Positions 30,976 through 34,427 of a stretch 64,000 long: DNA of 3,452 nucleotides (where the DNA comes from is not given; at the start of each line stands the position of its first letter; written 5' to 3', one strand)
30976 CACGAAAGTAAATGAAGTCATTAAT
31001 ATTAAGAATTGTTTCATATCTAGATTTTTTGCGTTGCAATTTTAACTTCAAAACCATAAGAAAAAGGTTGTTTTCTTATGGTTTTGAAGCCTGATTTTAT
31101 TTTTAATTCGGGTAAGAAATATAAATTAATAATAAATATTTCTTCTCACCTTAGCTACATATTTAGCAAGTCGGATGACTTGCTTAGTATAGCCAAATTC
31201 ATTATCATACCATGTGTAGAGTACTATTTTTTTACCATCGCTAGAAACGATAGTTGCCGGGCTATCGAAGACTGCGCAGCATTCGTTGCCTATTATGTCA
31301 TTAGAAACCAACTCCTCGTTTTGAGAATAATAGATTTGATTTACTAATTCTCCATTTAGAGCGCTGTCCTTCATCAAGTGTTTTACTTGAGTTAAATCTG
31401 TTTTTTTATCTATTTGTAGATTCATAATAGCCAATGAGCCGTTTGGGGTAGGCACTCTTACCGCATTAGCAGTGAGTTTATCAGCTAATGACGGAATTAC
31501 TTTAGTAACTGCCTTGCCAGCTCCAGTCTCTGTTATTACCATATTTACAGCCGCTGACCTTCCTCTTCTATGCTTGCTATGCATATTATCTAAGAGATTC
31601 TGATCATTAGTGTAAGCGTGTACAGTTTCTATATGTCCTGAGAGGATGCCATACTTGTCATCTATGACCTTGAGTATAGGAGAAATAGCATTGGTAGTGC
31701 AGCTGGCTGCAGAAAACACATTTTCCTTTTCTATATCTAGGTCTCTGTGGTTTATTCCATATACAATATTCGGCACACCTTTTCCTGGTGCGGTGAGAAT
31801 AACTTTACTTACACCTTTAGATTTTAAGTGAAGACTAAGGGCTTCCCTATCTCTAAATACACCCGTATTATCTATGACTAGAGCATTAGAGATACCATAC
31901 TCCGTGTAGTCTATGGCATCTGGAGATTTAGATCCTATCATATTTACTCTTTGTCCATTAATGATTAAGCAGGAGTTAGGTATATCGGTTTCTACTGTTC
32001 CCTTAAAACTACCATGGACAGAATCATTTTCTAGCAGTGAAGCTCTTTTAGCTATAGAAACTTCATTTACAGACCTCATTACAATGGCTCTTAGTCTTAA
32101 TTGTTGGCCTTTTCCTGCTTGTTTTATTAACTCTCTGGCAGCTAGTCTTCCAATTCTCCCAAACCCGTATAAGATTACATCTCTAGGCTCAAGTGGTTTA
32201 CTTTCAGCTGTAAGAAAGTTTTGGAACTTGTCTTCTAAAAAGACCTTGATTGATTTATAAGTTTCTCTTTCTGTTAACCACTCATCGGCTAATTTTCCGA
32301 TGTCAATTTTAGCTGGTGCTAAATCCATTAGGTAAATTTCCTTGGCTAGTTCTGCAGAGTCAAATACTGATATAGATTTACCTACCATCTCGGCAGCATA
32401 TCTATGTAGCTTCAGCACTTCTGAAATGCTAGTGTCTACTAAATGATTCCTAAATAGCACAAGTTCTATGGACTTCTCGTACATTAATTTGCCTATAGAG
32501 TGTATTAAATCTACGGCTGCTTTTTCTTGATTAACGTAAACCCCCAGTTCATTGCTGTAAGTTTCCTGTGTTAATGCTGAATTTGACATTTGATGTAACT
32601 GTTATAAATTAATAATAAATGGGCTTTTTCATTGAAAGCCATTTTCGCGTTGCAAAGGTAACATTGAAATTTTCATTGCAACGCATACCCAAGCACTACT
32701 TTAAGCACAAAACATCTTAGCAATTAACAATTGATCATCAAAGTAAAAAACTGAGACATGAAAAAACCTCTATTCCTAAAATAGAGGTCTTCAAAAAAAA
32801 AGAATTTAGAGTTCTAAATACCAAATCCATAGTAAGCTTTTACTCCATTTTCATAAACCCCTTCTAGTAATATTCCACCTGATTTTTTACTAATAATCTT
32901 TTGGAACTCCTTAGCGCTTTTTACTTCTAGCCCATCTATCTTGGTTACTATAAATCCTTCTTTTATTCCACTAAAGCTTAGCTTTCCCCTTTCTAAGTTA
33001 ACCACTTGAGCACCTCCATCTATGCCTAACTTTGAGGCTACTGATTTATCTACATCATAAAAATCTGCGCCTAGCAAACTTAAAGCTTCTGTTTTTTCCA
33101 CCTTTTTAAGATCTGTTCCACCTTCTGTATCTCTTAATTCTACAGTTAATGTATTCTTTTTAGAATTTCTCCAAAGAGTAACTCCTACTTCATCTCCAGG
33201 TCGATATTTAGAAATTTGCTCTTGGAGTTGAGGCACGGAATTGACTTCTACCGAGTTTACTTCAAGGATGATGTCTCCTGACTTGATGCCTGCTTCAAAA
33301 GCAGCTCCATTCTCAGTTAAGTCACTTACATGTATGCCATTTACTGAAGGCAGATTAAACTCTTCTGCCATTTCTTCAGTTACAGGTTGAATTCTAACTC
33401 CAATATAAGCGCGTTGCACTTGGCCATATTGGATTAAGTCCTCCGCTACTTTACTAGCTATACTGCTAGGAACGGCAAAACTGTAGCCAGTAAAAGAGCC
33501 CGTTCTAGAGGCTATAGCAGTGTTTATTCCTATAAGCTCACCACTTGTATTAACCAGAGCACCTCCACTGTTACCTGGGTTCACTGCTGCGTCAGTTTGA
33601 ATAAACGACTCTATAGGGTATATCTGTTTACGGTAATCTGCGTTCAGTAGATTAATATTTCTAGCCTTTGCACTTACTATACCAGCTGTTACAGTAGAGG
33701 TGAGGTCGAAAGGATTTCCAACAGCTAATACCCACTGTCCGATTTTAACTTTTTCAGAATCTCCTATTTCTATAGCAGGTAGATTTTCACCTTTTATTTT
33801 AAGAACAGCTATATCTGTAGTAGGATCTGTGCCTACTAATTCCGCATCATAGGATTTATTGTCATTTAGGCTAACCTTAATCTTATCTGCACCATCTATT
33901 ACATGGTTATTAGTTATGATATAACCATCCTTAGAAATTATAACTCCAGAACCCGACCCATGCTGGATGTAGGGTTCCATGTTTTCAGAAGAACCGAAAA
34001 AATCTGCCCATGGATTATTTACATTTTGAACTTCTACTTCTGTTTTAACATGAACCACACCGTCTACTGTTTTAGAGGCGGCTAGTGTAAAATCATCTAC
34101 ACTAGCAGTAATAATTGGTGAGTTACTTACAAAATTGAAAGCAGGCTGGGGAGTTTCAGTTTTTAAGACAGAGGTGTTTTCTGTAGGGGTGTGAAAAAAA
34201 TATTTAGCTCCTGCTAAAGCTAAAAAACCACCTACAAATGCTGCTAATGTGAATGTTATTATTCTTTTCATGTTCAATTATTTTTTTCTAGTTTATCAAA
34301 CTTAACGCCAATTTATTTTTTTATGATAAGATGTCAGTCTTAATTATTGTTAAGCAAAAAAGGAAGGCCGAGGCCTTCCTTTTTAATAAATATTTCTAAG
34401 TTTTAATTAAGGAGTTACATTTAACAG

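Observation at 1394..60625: Hugely over-represented DNA word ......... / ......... (half of palindrome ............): 26 loci in 64 kb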

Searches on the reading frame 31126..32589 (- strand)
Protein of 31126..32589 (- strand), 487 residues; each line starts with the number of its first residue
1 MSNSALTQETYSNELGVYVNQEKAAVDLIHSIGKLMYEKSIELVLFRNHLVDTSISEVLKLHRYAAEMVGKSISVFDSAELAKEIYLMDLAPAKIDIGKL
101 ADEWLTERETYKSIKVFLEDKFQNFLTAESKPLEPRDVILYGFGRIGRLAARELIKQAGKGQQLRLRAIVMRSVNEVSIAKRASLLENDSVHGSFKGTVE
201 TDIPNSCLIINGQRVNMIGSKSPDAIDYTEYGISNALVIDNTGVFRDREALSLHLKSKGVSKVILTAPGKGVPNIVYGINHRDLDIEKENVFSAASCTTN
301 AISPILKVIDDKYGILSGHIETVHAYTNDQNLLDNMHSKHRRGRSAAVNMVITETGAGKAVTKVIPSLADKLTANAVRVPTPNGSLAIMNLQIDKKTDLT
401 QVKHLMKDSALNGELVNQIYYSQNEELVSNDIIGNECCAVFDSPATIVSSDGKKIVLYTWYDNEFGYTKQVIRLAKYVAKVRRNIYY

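Call 29: find_related_loci(query=A1, collection=metagenome_contigs, flank=10000)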
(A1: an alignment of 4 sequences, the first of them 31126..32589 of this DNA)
Query A1 (487 aa) in metagenome_contigs; peptide patterns used: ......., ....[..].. (x = any residue, [..] = any of these).
347 stretches matched a pattern; 87 encode a relative of the query (tblastn E <= 1e-3); the best 80 are kept; 80 distinct loci.
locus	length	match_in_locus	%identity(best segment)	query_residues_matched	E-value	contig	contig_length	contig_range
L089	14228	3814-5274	86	1-487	0e+0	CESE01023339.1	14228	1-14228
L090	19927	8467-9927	86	1-487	0e+0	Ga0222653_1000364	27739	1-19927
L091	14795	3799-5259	86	1-487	0e+0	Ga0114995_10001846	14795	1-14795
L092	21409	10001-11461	86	1-487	0e+0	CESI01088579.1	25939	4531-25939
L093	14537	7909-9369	73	1-487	0e+0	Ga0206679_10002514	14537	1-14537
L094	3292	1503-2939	71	9-487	0e+0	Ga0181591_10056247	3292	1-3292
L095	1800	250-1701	70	1-487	0e+0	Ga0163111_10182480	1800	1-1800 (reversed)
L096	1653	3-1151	87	105-487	0e+0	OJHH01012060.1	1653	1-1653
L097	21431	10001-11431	70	11-487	0e+0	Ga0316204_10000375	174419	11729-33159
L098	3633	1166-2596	66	11-487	0e+0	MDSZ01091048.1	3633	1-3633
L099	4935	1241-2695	65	3-487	0e+0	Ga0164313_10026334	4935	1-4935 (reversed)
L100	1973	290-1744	66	3-487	0e+0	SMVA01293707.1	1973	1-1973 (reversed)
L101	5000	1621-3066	64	6-487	0e+0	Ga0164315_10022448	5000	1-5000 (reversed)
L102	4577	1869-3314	64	1-487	0e+0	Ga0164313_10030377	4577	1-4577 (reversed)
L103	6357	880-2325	64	1-487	0e+0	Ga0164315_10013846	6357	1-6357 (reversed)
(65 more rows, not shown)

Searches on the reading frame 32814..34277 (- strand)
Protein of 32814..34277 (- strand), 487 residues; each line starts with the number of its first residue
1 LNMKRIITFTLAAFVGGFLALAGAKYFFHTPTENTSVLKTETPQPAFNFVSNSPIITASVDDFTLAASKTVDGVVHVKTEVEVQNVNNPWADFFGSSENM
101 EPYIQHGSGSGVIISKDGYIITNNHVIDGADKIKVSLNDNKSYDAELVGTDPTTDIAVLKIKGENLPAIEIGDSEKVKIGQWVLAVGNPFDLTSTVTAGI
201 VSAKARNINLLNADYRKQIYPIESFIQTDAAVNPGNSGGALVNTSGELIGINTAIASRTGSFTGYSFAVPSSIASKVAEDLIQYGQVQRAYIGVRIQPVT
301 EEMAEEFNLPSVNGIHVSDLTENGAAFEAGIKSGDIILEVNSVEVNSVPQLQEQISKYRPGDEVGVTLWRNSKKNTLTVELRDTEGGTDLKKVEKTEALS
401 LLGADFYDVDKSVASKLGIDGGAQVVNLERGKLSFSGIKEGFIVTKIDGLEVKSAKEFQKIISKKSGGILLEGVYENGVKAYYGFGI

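Call 45: search_protein_families(library=pfam, proteins=[window:32814-34277:-])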
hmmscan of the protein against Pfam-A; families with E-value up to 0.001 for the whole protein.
window:32814-34277:- (487 aa): 8 families
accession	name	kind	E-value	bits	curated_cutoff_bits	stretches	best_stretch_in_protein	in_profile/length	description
PF13365.12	Trypsin_2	-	4.4e-36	125.2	27.6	1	109-251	1-144/144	Trypsin-like peptidase domain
PF13180.12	PDZ_2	-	2.3e-20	73.1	27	1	291-381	2-80/80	PDZ domain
PF00089.32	Trypsin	-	1.8e-18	67.6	20.6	1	109-272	27-214/220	Trypsin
PF00595.29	PDZ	-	8.9e-11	42.5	23.2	1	288-367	8-79/81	PDZ domain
PF17820.7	PDZ_6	-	3.6e-09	36.7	27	1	317-356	2-41/54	PDZ domain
PF12812.13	PDZ_1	-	9.1e-07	29.3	28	1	396-464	5-74/78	PDZ-like domain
PF14685.13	PDZ_Tricorn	-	1.3e-06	28.7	25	0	402-467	3-69/88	Tricorn protease PDZ domain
PF10459.15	Peptidase_S46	-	0.00033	19.9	22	0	232-252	630-650/698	Peptidase S46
